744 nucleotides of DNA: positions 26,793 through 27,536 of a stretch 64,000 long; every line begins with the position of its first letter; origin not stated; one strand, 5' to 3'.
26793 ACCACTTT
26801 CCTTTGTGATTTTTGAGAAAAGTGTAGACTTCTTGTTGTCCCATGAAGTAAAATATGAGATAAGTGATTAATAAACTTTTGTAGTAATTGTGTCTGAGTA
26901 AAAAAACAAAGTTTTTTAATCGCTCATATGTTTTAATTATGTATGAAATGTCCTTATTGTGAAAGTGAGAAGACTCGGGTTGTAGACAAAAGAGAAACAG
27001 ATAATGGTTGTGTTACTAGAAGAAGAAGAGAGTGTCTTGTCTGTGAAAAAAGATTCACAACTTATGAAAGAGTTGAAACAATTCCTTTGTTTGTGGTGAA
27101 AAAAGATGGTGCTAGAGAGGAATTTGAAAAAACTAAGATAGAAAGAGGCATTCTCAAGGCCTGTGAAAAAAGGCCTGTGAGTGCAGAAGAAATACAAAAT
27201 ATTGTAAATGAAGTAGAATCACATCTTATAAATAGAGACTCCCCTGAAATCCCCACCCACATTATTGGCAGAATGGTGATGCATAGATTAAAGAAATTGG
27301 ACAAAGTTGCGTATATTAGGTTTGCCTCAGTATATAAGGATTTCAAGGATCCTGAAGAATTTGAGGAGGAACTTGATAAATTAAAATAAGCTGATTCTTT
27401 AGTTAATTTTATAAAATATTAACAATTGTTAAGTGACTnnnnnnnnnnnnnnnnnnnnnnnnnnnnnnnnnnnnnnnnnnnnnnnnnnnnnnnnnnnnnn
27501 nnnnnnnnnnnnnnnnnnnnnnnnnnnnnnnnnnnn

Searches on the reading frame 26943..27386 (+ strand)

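Call 3: search_protein_families(library=pfam, proteins=[window:26943-27386:+], max_evalue=0.01)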
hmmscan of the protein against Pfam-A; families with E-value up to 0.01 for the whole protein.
window:26943-27386:+ (148 aa): 2 families
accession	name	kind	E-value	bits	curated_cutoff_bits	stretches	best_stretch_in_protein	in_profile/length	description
PF03477.21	ATP-cone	-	4.4e-24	85.3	25.8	1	50-136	2-87/88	ATP cone domain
PF22811.2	Zn_ribbon_NrdR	-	6e-17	61.8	27.2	1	1-42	1-42/42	Transcriptional repressor NrdR-like, N-terminal domain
